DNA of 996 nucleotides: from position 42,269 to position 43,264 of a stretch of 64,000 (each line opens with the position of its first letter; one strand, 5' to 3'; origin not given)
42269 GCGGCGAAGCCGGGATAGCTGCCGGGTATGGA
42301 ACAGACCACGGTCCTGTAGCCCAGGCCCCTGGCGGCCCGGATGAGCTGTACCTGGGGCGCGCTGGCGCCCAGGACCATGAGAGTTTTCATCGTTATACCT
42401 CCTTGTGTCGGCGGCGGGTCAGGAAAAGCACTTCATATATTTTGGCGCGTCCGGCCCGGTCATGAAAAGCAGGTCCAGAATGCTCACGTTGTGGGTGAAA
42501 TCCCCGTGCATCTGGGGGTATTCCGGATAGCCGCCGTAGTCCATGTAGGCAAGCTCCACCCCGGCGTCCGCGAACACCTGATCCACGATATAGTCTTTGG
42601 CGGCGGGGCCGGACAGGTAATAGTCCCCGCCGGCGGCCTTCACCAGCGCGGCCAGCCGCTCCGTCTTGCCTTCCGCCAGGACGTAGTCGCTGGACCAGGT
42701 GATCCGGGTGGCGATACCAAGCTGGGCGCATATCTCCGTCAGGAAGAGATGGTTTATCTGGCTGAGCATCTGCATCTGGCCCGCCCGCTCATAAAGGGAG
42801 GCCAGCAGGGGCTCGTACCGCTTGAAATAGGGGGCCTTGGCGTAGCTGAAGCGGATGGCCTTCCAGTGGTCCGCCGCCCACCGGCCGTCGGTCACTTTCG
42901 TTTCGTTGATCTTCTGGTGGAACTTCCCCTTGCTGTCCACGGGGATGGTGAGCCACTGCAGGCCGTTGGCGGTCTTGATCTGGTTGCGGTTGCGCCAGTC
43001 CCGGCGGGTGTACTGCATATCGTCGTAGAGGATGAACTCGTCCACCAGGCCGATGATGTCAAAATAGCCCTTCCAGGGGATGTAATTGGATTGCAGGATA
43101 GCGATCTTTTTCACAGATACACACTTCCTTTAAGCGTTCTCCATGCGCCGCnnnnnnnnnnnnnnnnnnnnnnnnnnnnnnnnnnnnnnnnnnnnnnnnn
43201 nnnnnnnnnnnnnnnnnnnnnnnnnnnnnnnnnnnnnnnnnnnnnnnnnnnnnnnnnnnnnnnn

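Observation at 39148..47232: WecE transaminase + two ATP-grasp ligases + WbqC + ArnC-like GT2: candidate pathway for an amino-acylated 4-amino-6-deoxyhexose carried on undecaprenyl phosphate (an Arn-pathway analogue in a Gram-positive)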

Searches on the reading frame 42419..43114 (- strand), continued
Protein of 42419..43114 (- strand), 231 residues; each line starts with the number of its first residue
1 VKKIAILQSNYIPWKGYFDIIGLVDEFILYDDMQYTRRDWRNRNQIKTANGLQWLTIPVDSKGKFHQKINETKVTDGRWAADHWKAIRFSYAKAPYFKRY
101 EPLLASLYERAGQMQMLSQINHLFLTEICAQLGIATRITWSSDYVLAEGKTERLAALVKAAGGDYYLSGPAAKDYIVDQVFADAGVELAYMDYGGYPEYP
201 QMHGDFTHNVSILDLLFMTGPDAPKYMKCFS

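Call 91: search_dna_similar(query=window:42419-43114:-, collection=plasmids, mode=protein, max_rows=15)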
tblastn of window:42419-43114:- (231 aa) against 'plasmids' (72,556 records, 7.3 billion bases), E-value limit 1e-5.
Records with a match: 97; places in all: 98; records where one place covers at least 80% of the query: 86.
Best place of each record, by identity: <60% 97.
By first word of the organism name: Bacillus 28; Rhizobium 20; Streptomyces 9; Aliiroseovarius 8; Azospirillum 7; Neorhizobium 3; Ralstonia 2; Cupriavidus 2; Peteryoungia 1; Solidesulfovibrio 1; and 16 more.
By predicted mobility (MOB-suite, as given by PLSDB): non-mobilizable 82; conjugative 9; mobilizable 6.
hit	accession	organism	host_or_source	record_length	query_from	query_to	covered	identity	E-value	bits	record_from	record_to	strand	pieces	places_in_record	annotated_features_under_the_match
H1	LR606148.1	Rhizobium sp. Q54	paddy soil contaminated with arsenic ...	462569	1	228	99%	58.8%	6e-86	284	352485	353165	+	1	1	WbqC-like protein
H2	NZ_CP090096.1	Neorhizobium galegae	Galega,Cell culture,Plant nodule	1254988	1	228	99%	57.9%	6e-80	267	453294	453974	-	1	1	record has no annotation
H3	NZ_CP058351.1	Peteryoungia desertarenae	Pure culture,Saline Desert Soil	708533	1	228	99%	57.5%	3e-79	265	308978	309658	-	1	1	WbqC family protein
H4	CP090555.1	Neorhizobium galegae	Galega,Cell culture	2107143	1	228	99%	55.3%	2e-77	259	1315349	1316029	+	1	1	WbqC family protein | hypothetical protein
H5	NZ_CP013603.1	Rhizobium sp. N731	Phaseolus vulgaris,Whole ...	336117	2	227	98%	48.2%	2e-71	243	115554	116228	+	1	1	WbqC family protein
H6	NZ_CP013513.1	Rhizobium sp. N1314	Phaseolus vulgaris,Whole ...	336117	2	227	98%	48.2%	2e-71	243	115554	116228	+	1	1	WbqC family protein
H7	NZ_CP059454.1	Azospirillum brasilense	Prokaryotes,soil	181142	3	231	99%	43.2%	8e-64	221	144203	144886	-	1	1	WbqC family protein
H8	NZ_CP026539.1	Solidesulfovibrio carbinolicus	-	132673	1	228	99%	38.9%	6e-46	169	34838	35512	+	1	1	WbqC family protein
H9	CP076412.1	Ralstonia wenshanensis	soil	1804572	3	227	97%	33.0%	6e-30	124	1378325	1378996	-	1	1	WbqC family protein | GNAT family N-acetyltransferase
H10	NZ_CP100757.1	Natrinema gelatinilyticum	marine sediment,sediment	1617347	4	223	95%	33.6%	3e-32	130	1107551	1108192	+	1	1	record has no annotation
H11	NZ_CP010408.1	Streptomyces vietnamensis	soil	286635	4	223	95%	33.3%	3e-21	99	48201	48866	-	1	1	WbqC family protein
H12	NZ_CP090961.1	Mariluticola halotolerans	sea sediment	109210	4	217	93%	34.3%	9e-35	137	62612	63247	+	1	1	WbqC family protein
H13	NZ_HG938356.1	Neorhizobium galegae bv. officinalis bv. officinalis str. ...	Galega officinalis root nodule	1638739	1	220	95%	33.0%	2e-27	116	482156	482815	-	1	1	record has no annotation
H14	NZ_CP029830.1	Azospirillum ramasamyi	single cell,Cow dung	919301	3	228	98%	32.0%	1e-27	117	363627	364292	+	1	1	WbqC family protein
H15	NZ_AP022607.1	Mycobacterium branderi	-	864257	8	223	94%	33.0%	1e-30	125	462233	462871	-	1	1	WbqC family protein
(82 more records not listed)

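Call 92: search_dna_similar(query=window:42419-43114:-, collection=phages, mode=protein, max_rows=10)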
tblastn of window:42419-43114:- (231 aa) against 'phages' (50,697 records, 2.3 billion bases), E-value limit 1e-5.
Records with a match: 3; places in all: 3; records where one place covers at least 80% of the query: 3.
Best place of each record, by identity: <60% 3.
By first word of the organism name: Bacteriophage 3.
By host as written in the record: - 3.
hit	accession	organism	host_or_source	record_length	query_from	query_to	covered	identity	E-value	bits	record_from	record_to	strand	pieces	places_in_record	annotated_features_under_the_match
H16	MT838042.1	Bacteriophage sp.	human fecal samples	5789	3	227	97%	25.7%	2e-17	86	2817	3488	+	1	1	record has no annotation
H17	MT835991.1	Bacteriophage sp.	human fecal samples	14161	16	223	90%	27.2%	1e-12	72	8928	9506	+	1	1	record has no annotation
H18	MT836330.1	Bacteriophage sp.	human fecal samples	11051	3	223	96%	24.2%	2e-10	66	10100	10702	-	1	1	record has no annotation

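Call 93: get_annotated_region(hit=H3, flank=9000)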
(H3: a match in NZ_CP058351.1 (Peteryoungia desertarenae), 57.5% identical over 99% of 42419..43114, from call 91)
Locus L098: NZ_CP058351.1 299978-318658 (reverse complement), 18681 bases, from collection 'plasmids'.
description: Peteryoungia desertarenae strain ADMK78 plasmid pPRADMK78_01
organism: Peteryoungia desertarenae (NCBI taxid 1813451)
taxonomy: Bacteria; Pseudomonadota; Alphaproteobacteria; Hyphomicrobiales; Rhizobiaceae; Peteryoungia; Peteryoungia desertarenae
host: -; source: Pure culture,Saline Desert Soil; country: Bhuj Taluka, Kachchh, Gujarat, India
typing (MOB-suite, as given by PLSDB): non-mobilizable
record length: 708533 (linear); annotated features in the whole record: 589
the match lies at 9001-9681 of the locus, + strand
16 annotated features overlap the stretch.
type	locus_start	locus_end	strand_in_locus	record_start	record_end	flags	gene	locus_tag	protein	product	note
CDS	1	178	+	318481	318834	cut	tnpB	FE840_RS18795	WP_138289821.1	IS66 family insertion sequence element accessory protein TnpB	-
CDS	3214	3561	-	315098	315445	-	tnpB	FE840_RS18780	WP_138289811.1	IS66 family insertion sequence element accessory protein TnpB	-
CDS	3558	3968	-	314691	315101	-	-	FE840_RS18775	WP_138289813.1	transposase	GO:0006313 - DNA transposition [Evidence IEA]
CDS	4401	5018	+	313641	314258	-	-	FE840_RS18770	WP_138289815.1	class I SAM-dependent methyltransferase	-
CDS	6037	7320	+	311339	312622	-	-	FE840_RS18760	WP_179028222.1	IS110 family transposase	-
CDS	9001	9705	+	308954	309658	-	-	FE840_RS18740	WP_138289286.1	WbqC family protein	-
CDS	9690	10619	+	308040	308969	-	-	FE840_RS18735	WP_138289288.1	glycosyltransferase family 2 protein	-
CDS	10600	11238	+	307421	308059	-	-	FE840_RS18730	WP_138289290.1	class I SAM-dependent methyltransferase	-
CDS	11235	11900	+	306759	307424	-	-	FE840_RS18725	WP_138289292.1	acetyltransferase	-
CDS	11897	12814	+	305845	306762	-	-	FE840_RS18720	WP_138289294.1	hypothetical protein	-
CDS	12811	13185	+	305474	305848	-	-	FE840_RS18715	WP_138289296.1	EamA family transporter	-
CDS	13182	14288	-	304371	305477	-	-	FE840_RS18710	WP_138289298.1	glycosyltransferase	-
CDS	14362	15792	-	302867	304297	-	-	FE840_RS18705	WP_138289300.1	mannose-1-phosphate guanylyltransferase/mannose-6-phosphate isomerase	GO:0009103 - lipopolysaccharide biosynthetic process [Evidence IEA]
CDS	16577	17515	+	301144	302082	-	-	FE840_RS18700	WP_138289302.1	hypothetical protein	-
CDS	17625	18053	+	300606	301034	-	-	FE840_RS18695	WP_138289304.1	hypothetical protein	-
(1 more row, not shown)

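Call 94: search_dna_similar(query=window:42419-43114:-, collection=plasmids, mode=protein, max_rows=60, rows=spread)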
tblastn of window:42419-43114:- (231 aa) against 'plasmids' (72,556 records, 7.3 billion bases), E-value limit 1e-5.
Records with a match: 97; places in all: 98; records where one place covers at least 80% of the query: 86.
Best place of each record, by identity: <60% 97.
By first word of the organism name: Bacillus 28; Rhizobium 20; Streptomyces 9; Aliiroseovarius 8; Azospirillum 7; Neorhizobium 3; Ralstonia 2; Cupriavidus 2; Peteryoungia 1; Solidesulfovibrio 1; and 16 more.
By predicted mobility (MOB-suite, as given by PLSDB): non-mobilizable 82; conjugative 9; mobilizable 6.
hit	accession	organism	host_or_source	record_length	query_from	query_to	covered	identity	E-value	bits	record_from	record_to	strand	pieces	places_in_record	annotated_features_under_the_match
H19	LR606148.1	Rhizobium sp. Q54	paddy soil contaminated with arsenic ...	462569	1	228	99%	58.8%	6e-86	284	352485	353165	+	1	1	WbqC-like protein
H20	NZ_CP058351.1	Peteryoungia desertarenae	Pure culture,Saline Desert Soil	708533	1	228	99%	57.5%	3e-79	265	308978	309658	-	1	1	WbqC family protein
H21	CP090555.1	Neorhizobium galegae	Galega,Cell culture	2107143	1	228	99%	55.3%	2e-77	259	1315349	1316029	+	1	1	WbqC family protein | hypothetical protein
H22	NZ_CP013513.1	Rhizobium sp. N1314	Phaseolus vulgaris,Whole ...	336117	2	227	98%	48.2%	2e-71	243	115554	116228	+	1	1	WbqC family protein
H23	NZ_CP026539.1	Solidesulfovibrio carbinolicus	-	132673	1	228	99%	38.9%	6e-46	169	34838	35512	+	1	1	WbqC family protein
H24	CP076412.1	Ralstonia wenshanensis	soil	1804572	3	227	97%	33.0%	6e-30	124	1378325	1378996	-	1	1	WbqC family protein | GNAT family N-acetyltransferase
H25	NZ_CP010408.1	Streptomyces vietnamensis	soil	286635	4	223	95%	33.3%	3e-21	99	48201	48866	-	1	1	WbqC family protein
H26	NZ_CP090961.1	Mariluticola halotolerans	sea sediment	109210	4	217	93%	34.3%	9e-35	137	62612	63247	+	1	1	WbqC family protein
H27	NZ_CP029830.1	Azospirillum ramasamyi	single cell,Cow dung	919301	3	228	98%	32.0%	1e-27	117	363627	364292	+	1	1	WbqC family protein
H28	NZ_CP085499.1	Bacillus cereus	coffee,cell culture,root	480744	8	221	93%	33.3%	5e-32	129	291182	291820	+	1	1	WbqC family protein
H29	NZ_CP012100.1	Bacillus thuringiensis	whole organism,soil sample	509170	8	221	93%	33.3%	1e-31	128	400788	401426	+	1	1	WbqC family protein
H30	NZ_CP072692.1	Bacillus thuringiensis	whole organism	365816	8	221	93%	33.3%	2e-31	128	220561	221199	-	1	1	WbqC family protein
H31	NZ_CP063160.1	Bacillus cereus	-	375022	8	221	93%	33.3%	2e-31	128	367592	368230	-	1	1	WbqC family protein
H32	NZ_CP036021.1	Bacillus mycoides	cell culture,soil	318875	8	228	96%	32.1%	2e-33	134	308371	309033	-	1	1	WbqC family protein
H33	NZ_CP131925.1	Bacillus mycoides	whole organism,soil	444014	8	228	96%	32.1%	2e-33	134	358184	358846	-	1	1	WbqC family protein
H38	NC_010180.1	Bacillus mycoides KBAB4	-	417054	8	222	93%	32.3%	3e-33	133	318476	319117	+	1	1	WbqC family protein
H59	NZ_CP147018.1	Bernardetia sp. Wsw4-3y2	Red alga,Red algae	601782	1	223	97%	27.6%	2e-17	87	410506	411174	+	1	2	WbqC family protein | DegT/DnrJ/EryC1/StrS family aminotransferase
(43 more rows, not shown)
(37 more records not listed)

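Call 95: get_annotated_region(hit=H38, flank=9000)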
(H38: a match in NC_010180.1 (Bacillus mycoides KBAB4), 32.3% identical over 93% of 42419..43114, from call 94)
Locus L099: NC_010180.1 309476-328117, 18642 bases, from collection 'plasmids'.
description: Bacillus mycoides KBAB4 plasmid pBWB401, complete sequence
organism: Bacillus mycoides KBAB4 (NCBI taxid 315730)
taxonomy: Bacteria; Bacillota; Bacilli; Bacillales; Bacillaceae; Bacillus; Bacillus mycoides; Bacillus mycoides KBAB4
host: -; source: -; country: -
typing (MOB-suite, as given by PLSDB): non-mobilizable; replicon rep_cluster_125
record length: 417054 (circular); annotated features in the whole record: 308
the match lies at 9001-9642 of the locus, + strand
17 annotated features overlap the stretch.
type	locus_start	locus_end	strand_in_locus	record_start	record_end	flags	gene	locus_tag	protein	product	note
CDS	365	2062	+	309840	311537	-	-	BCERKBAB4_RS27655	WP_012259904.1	hypothetical protein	-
CDS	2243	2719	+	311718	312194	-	-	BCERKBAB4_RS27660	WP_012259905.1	GNAT family N-acetyltransferase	-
CDS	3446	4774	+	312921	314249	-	-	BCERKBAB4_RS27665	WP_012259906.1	nucleotide sugar dehydrogenase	GO:0000271 - polysaccharide biosynthetic process [Evidence IEA]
CDS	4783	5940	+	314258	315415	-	-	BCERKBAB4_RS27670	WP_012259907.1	DegT/DnrJ/EryC1/StrS family aminotransferase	-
CDS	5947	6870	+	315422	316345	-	-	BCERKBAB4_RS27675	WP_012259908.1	NAD-dependent epimerase/dehydratase family protein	-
CDS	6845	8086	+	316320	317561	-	-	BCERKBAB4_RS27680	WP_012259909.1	aminotransferase class V-fold PLP-dependent enzyme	-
CDS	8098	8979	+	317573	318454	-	-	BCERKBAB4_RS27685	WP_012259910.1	peptidoglycan bridge formation glycyltransferase FemA/FemB family protein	GO:0044038 - cell wall macromolecule biosynthetic process [Evidence IEA]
CDS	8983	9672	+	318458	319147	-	-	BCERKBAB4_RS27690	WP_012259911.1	WbqC family protein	-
CDS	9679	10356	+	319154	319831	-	-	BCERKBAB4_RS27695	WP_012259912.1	PIG-L family deacetylase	-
CDS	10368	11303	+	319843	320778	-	-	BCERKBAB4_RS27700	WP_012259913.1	endonuclease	-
CDS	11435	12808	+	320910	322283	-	-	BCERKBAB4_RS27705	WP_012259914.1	M28 family metallopeptidase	-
CDS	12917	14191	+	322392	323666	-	-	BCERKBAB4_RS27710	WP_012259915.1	MFS transporter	GO:0055085 - transmembrane transport [Evidence IEA]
CDS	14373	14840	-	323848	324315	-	-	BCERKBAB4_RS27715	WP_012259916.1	RsfA family transcriptional regulator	-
CDS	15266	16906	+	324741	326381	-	-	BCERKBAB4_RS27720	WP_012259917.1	S8 family peptidase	GO:0006508 - proteolysis [Evidence IEA]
CDS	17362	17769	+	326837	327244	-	-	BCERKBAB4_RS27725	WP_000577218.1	nucleotidyltransferase domain-containing protein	-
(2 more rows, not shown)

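Call 96: get_annotated_region(hit=H25, flank=7000)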
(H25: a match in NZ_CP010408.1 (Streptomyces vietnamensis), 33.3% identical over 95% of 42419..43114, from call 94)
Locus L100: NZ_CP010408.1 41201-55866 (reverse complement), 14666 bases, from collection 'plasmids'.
description: Streptomyces vietnamensis strain GIMV4.0001 plasmid pSVL1, complete sequence
organism: Streptomyces vietnamensis (NCBI taxid 362257)
taxonomy: Bacteria; Actinomycetota; Actinomycetes; Kitasatosporales; Streptomycetaceae; Streptomyces; Streptomyces vietnamensis
host: -; source: soil; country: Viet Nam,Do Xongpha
typing (MOB-suite, as given by PLSDB): non-mobilizable; replicon rep_cluster_266
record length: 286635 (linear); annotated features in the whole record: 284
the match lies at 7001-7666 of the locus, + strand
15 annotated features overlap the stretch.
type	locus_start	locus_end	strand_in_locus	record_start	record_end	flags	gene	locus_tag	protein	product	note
CDS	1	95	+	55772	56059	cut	-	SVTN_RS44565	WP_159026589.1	hypothetical protein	-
CDS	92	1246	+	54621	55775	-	-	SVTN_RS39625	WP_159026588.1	hypothetical protein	-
CDS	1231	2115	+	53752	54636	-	-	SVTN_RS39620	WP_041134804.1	NAD(P)-binding domain-containing protein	-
CDS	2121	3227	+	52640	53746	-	-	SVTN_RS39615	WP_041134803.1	hypothetical protein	-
CDS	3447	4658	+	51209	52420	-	-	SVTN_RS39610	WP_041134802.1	radical SAM protein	-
CDS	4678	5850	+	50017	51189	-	-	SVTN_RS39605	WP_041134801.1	SPASM domain-containing protein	-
CDS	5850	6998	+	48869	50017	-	-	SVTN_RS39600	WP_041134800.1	UDP-galactopyranose mutase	-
CDS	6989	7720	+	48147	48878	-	-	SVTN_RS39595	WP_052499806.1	WbqC family protein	-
CDS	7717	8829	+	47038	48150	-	-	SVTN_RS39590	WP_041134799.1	DegT/DnrJ/EryC1/StrS family aminotransferase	-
CDS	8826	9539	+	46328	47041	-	-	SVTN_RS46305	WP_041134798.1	NTP transferase domain-containing protein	-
CDS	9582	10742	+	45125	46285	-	-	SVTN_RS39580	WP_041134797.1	UDP-N-acetylglucosamine--N-acetylmuramyl- (pentapeptide) pyrophosphoryl-undecaprenol N-acetylglucosamine transferase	GO:0005975 - carbohydrate metabolic process [Evidence IEA]; GO:0007049 - cell cycle [Evidence IEA]; GO:0051301 - cell ...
CDS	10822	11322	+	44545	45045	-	-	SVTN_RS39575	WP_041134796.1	NUDIX hydrolase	-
CDS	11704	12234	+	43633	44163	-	-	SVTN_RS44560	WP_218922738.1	hypothetical protein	-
CDS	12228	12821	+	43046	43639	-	-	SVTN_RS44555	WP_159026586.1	sigma factor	GO:0006352 - DNA-templated transcription initiation [Evidence IEA]; GO:0006355 - regulation of DNA-templated ...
CDS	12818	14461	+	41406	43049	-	-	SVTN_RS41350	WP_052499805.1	IclR family transcriptional regulator C-terminal domain-containing protein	-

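Call 97: get_annotated_region(hit=H59, flank=8000)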
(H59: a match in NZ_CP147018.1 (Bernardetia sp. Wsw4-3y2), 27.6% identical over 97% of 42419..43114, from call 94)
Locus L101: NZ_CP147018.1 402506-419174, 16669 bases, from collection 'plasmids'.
description: Bernardetia sp. Wsw4-3y2 plasmid plasmd1, complete sequence
organism: Bernardetia sp. Wsw4-3y2 (NCBI taxid 3127471)
taxonomy: Bacteria; Bacteroidota; Cytophagia; Cytophagales; Bernardetiaceae; Bernardetia; Bernardetia sp. Wsw4-3y2
host: -; source: Red alga,Red algae; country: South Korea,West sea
typing (MOB-suite, as given by PLSDB): non-mobilizable
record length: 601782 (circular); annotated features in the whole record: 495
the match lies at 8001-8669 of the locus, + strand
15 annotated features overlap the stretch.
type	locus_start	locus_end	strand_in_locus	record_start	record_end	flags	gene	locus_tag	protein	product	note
CDS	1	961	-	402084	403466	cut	-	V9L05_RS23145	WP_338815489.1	hypothetical protein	-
CDS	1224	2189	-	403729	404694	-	-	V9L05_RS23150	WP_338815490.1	mevalonate kinase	-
CDS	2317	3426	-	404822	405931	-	-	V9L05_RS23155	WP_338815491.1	diphosphomevalonate decarboxylase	-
CDS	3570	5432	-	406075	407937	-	-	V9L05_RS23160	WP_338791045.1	ABC transporter ATP-binding protein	-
CDS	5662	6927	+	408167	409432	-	-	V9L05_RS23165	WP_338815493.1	ABC transporter ATP-binding protein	-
CDS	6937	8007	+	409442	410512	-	-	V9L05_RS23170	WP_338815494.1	DegT/DnrJ/EryC1/StrS family aminotransferase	-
CDS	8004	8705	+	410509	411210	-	-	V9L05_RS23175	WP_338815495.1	WbqC family protein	-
CDS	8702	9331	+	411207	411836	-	-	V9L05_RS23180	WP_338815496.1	class I SAM-dependent methyltransferase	-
CDS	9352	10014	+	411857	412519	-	-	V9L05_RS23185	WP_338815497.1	acetyltransferase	-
CDS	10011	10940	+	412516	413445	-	-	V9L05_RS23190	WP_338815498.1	hypothetical protein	-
CDS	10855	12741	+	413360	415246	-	-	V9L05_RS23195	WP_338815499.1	hypothetical protein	-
CDS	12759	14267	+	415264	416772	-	-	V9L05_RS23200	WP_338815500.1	glycosyltransferase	-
CDS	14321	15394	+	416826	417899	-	-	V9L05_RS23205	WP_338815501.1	glycosyltransferase family 2 protein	-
CDS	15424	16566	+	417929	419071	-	-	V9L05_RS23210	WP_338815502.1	glycosyltransferase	-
CDS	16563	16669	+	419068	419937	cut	-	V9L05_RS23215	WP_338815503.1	NAD-dependent epimerase/dehydratase family protein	-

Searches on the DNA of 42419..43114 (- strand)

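Call 58: search_dna_similar(query=L048:10001-10693:+, collection=ecoli_genomes, mode=distant, max_rows=10)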
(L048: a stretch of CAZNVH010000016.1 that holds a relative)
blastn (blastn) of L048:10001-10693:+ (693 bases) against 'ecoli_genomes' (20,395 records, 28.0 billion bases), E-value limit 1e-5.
No match.

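Call 63: search_dna_similar(query=L083:1580-2260:+, collection=ecoli_genomes, mode=distant, max_rows=8, max_evalue=0.001)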
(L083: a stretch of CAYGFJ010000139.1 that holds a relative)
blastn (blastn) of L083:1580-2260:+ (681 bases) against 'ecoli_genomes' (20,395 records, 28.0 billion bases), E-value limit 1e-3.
No match.
